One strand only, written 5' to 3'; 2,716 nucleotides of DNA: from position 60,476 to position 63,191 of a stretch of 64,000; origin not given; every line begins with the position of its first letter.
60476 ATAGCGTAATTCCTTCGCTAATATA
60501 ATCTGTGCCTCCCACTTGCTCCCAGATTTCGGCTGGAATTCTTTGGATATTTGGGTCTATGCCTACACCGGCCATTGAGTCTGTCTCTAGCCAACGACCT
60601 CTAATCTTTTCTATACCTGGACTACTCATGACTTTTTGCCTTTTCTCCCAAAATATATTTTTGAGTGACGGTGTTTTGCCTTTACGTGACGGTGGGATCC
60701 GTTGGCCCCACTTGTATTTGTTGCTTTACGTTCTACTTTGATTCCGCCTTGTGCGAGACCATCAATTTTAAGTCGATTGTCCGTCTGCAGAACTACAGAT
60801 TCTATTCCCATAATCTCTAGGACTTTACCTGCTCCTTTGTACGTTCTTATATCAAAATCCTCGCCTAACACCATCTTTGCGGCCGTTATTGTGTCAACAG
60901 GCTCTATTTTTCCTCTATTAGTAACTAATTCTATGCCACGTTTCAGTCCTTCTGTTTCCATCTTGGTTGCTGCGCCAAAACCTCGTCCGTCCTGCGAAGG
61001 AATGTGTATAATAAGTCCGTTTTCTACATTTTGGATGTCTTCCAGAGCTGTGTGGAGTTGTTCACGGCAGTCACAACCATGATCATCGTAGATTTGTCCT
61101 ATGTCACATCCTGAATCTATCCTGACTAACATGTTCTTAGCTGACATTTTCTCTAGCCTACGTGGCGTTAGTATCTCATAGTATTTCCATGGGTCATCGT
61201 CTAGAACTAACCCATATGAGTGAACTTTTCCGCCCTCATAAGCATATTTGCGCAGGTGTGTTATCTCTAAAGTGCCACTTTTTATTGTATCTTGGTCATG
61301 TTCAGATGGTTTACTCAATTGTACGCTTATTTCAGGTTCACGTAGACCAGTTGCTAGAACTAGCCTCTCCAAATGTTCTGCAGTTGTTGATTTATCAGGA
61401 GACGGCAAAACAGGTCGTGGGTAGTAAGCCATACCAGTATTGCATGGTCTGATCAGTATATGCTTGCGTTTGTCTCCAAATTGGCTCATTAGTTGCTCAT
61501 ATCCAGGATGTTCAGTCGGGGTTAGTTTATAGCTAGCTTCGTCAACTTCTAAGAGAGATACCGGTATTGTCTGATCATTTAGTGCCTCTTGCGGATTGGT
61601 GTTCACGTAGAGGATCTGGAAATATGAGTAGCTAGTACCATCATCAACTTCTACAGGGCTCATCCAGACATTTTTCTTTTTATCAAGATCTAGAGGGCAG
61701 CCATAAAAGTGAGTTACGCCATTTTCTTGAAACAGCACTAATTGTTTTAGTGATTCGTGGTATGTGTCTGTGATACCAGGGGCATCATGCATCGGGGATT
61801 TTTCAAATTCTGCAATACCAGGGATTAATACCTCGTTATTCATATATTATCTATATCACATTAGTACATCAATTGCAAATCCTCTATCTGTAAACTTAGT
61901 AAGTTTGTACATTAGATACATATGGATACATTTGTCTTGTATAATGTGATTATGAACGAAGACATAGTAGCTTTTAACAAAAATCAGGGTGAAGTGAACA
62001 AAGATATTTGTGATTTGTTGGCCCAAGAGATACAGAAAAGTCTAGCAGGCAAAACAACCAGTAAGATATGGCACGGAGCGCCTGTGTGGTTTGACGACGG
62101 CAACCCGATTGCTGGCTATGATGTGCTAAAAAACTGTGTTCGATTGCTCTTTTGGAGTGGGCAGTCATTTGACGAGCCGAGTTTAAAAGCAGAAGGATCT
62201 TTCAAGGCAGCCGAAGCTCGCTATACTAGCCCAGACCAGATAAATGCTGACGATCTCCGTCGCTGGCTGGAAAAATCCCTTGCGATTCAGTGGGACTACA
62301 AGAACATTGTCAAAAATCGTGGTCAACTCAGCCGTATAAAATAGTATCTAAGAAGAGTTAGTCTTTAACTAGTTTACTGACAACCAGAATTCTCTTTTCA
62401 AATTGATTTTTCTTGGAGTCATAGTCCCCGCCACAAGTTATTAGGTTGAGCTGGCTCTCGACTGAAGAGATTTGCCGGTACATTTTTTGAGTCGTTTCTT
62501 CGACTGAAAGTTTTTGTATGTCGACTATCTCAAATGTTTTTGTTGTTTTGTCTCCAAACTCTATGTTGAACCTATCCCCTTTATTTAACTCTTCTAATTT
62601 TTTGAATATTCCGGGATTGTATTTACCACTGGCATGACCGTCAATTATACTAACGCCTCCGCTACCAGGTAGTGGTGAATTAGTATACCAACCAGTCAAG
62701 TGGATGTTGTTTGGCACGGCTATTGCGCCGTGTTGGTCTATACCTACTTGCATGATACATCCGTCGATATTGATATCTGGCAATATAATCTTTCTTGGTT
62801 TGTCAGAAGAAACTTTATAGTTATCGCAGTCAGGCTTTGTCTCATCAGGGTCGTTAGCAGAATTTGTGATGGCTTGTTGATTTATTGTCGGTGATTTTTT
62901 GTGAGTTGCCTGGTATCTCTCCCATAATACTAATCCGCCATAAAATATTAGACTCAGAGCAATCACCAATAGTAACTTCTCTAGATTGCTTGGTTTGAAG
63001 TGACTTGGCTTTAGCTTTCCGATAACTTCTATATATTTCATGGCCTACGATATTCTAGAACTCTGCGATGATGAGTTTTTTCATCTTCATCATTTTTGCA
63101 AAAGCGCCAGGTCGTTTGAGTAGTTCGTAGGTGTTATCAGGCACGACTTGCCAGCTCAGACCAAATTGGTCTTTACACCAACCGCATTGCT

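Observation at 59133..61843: Tightly coupled operon: extended GTP-cyclohydrolase-II-like / type-2 OMP-decarboxylase-like / guanylate-kinase-like, without rib or pyr context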

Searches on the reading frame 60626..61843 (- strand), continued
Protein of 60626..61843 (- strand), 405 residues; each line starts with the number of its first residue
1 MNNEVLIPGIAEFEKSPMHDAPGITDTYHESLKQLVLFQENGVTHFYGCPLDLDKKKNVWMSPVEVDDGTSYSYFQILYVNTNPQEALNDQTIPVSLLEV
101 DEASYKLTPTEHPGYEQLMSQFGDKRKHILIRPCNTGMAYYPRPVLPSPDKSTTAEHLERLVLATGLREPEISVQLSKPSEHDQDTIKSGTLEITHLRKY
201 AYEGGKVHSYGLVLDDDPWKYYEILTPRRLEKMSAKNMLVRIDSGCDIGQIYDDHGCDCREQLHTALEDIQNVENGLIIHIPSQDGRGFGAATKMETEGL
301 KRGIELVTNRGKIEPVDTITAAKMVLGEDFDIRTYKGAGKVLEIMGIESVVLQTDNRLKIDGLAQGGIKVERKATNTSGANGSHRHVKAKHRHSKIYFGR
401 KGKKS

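Call 79: search_protein_families(library=pfam, proteins=[L089:9086-9760:+, L084:5251-5907:+, L089:7071-7691:-, L089:5833-7074:-, L089:367-915:-, L078:5862-6413:+, L078:7807-8544:+, L078:8688-9863:+, L049:9637-10581:+, L092:7449-8681:+], max_evalue=0.01)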
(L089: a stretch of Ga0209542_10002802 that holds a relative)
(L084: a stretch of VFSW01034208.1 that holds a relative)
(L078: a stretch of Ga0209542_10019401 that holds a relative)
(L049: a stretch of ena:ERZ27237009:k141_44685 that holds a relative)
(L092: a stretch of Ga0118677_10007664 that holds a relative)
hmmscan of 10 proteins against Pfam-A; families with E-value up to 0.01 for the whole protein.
L089:9086-9760:+ (224 aa): 5 families
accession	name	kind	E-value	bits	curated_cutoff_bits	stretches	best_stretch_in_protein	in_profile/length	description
PF02224.24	Cytidylate_kin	-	9.2e-42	143.6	26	1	3-214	1-210/211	Cytidylate kinase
PF13189.12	Cytidylate_kin2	-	0.00016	22.3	28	1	3-180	2-152/176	Cytidylate kinase-like family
PF13207.12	AAA_17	-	0.0013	19.4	27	1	7-39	2-34/136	AAA domain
PF00406.28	ADK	-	0.0026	18.3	26.8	1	6-39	2-35/151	Adenylate kinase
PF13238.12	AAA_18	-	0.0062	17.4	29.4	0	3-151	1-108/128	AAA domain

L084:5251-5907:+ (218 aa): 2 families
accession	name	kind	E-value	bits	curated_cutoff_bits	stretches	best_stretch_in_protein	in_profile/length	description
PF02224.24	Cytidylate_kin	-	1e-41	143.4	26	1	3-213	1-208/211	Cytidylate kinase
PF13189.12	Cytidylate_kin2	-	0.0011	19.6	28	1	3-181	2-152/176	Cytidylate kinase-like family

L089:7071-7691:- (206 aa): 0 families

L089:5833-7074:- (413 aa): 10 families
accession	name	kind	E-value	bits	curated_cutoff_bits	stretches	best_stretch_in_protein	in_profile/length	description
PF08241.18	Methyltransf_11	-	1.8e-21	77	21.2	1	260-354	1-95/95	Methyltransferase domain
PF13649.12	Methyltransf_25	-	9.4e-20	71.6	27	1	260-350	2-97/97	Methyltransferase domain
PF08242.18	Methyltransf_12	-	1e-11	45.8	30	1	260-352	1-98/98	Methyltransferase domain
PF13847.12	Methyltransf_31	-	3e-11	43.6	27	1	256-358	4-113/145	Methyltransferase domain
PF13489.12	Methyltransf_23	-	2.3e-10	40.9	27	1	254-376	21-137/164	Methyltransferase domain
PF01209.24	Ubie_methyltran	-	4.5e-09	36.5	20.1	1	258-365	50-159/233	ubiE/COQ5 methyltransferase family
PF02353.26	CMAS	-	4.2e-07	30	27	1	259-372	66-182/273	Mycolic acid cyclopropane synthetase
PF00303.24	Thymidylat_synt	-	9.3e-07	28.7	24.3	1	87-196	108-223/266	Thymidylate synthase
PF01555.25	N6_N4_Mtase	-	0.0003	21.3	26.7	0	55-293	65-219/221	DNA methylase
PF07942.18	CARME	-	0.0027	17.5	27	1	233-290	34-92/268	Carnosine N-methyltransferase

L089:367-915:- (182 aa): 2 families
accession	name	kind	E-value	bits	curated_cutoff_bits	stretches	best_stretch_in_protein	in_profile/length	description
PF07681.17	DoxX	-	8.7e-07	29.9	23.6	1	25-128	2-77/85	DoxX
PF04173.18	DoxD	-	4e-05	24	22.7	1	24-171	1-150/167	TQO small subunit DoxD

L078:5862-6413:+ (183 aa): 8 families
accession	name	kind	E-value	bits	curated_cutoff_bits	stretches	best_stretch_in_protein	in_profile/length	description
PF13404.12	HTH_AsnC-type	-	3.5e-08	33.6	27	1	33-68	5-40/42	AsnC-type helix-turn-helix domain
PF13412.12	HTH_24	-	3.3e-07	30.2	21.9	1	35-71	7-43/48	Winged helix-turn-helix DNA-binding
PF01037.27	AsnC_trans_reg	-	2.3e-06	27.9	25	1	100-154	9-63/73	Lrp/AsnC ligand binding domain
PF01978.25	TrmB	-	5.8e-06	26.5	25.6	1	28-71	5-48/68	Sugar-specific transcriptional regulator TrmB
PF09339.16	HTH_IclR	-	0.00019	21.6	22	1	35-66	7-39/52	IclR helix-turn-helix domain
PF04545.22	Sigma70_r4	-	0.0054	16.7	24.1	0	27-66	3-41/50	Sigma-70, region 4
PF17805.7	AsnC_trans_reg2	-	0.0067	17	27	0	85-164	1-84/86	AsnC-like ligand binding domain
PF13518.12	HTH_28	-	0.0083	16.6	25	0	45-71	12-38/52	Helix-turn-helix domain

L078:7807-8544:+ (245 aa): 1 family
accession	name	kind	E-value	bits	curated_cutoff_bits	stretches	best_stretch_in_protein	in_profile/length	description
PF00303.24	Thymidylat_synt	-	5.1e-16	59.1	24.3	1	117-235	103-223/266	Thymidylate synthase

L078:8688-9863:+ (391 aa): 0 families

L049:9637-10581:+ (314 aa): 7 families
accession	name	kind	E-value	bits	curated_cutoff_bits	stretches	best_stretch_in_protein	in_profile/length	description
PF00625.27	Guanylate_kin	-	4.1e-15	56.4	25.2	1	6-164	2-164/182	Guanylate kinase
PF13191.12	AAA_16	-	0.0019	19.2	32.6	1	7-27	25-45/167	AAA ATPase domain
PF13401.12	AAA_22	-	0.0036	18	27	0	5-33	4-32/130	AAA domain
PF03193.22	RsgA_GTPase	-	0.0037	17.5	30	1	4-29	104-129/174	RsgA GTPase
PF03215.21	Rad17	-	0.0057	17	23.8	0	5-27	44-66/186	Rad17 P-loop domain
PF13238.12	AAA_18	-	0.0083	17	29.4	0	10-141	2-116/128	AAA domain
PF01637.24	ATPase_2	-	0.0099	16.1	33.2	0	5-60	19-72/225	ATPase domain predominantly from Archaea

L092:7449-8681:+ (410 aa): 1 family
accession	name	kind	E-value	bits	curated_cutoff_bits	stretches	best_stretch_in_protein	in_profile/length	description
PF00925.25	GTP_cyclohydro2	-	5.1e-18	65.6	23.3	1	208-367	8-150/165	GTP cyclohydrolase II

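Call 80: search_protein_families(library=pfam, alignment_id=A1, max_evalue=1)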
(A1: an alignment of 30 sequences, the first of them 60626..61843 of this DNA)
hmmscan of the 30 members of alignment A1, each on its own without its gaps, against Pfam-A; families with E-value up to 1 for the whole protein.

A. member 1, window:60626-61843:- (405 aa): 2 families
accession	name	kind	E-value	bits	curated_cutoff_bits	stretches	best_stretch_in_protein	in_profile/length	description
PF00925.25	GTP_cyclohydro2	-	2.9e-20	72.9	23.3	1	234-372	38-162/165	GTP cyclohydrolase II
PF09234.15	DUF1963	-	0.18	12.5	23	1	65-257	62-192/216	Domain of unknown function (DUF1963)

B. families by the number of members that match (of 30 scanned): 12 families
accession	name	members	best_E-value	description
PF00925.25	GTP_cyclohydro2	30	4.4e-25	GTP cyclohydrolase II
PF19575.5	HTH_58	1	0.02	Helix-turn-helix domain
PF23596.1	DUF7138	1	0.053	Domain of unknown function (DUF7138)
PF14691.11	Fer4_20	1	0.057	Dihydroprymidine dehydrogenase domain II, 4Fe-4S cluster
PF23953.1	TPR_COPA_B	1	0.079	COPA/B TPR domain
PF05604.16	DUF776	1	0.081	Protein of unknown function (DUF776)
PF16771.11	RTT107_BRCT_6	1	0.092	Regulator of Ty1 transposition protein 107 BRCT domain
PF19899.4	DUF6372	1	0.13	Family of unknown function (DUF6372)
PF13603.12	tRNA-synt_1_2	1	0.14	Leucyl-tRNA synthetase, editing domain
PF02311.25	AraC_binding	1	0.17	AraC-like ligand binding domain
PF09234.15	DUF1963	1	0.18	Domain of unknown function (DUF1963)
PF12907.13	zf-met2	1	0.27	Zinc-binding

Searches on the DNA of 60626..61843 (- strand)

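Call 90: search_rna_families(sources=[L001, L003, L008, L028, L039, L047, L049, L089], threshold=gathering)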
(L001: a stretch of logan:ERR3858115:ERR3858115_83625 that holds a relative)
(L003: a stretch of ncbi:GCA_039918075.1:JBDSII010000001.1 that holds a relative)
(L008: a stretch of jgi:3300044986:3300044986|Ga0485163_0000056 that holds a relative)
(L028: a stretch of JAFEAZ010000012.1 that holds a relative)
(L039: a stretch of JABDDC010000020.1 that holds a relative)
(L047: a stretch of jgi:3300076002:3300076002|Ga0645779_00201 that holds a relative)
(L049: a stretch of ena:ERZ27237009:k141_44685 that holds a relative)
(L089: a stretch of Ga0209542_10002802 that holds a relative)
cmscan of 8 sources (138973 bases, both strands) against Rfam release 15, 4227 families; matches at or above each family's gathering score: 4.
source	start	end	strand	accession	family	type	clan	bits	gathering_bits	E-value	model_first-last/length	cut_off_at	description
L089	16233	16303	+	RF00005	tRNA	Gene; tRNA;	CL00001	68.6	29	1.7e-12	1-71/71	no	tRNA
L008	1261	1334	+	RF00005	tRNA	Gene; tRNA;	CL00001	67.6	29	3.2e-12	1-71/71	no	tRNA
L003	11773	11844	-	RF00005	tRNA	Gene; tRNA;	CL00001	62.5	29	7.8e-11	1-71/71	no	tRNA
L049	13204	13278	+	RF00005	tRNA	Gene; tRNA;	CL00001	56.7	29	3.2e-09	1-71/71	no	tRNA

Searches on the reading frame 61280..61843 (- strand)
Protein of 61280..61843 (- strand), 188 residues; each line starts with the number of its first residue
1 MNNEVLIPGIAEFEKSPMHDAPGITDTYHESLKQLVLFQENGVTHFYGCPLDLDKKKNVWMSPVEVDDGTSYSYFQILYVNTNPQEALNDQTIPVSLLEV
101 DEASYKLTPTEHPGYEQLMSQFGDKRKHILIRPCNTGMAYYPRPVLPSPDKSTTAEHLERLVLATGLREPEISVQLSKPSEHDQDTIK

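Call 40: predict_structure(alignment_id=A2)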
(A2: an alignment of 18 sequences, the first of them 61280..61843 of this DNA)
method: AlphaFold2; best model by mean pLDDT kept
length: 188 residues; sequences in the alignment: 18
mean_pLDDT: 79.8   pTM: 0.77
mean pLDDT of the five models: 79.8, 78.2, 78.0, 78.0, 76.6
residues with pLDDT >= 90: 72; 70-90: 66; 50-70: 37; < 50: 13
segments of 3 or more residues with pLDDT < 50: 1-3, 11-13, 182-184
pLDDT, mean of each block of 10 residues (from residue 1): 50 52 68 87 92 88 90 92 94 93 80 84 90 72 67 92 95 75 49
secondary structure, 60 per line:
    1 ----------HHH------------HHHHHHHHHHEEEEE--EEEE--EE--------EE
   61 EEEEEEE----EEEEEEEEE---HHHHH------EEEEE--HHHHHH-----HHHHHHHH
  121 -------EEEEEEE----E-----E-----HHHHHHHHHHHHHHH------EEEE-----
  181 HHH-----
elements in order: H26-35 E36-40 E43-46 E59-67 E72-80 H84-88 E95-99 H102-107 H113-120 E128-134 H151-165 E172-175

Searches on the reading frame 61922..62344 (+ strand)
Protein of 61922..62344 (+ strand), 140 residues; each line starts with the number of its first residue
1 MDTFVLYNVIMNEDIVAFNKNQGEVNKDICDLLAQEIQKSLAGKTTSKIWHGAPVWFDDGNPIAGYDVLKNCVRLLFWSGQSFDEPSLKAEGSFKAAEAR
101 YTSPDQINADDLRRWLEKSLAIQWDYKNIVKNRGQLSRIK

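Call 3: search_protein_families(library=pfam, proteins=[window:61922-62344:+], max_evalue=0.01)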
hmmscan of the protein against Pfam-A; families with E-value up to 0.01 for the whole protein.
window:61922-62344:+ (140 aa): 1 family
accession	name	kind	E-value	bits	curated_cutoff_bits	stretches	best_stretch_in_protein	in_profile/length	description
PF08818.16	DUF1801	-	3.8e-07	30.8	27.2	1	27-119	2-84/85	Domain of unknown function (DU1801)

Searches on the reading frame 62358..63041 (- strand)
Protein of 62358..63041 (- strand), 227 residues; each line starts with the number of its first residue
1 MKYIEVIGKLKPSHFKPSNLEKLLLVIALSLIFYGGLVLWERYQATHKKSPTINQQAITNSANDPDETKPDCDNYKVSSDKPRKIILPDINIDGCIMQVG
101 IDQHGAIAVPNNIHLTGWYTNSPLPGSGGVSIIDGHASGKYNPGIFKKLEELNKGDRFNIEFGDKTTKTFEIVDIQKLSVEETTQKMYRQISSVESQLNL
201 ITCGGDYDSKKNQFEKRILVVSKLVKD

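Call 3: search_protein_families(library=pfam, proteins=[window:62358-63041:-], max_evalue=0.01)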
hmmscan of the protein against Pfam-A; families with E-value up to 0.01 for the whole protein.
window:62358-63041:- (227 aa): 1 family
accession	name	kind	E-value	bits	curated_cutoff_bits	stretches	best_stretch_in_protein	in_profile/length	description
PF04203.18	Sortase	-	1e-16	61.2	26.6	1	87-225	3-125/125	Sortase domain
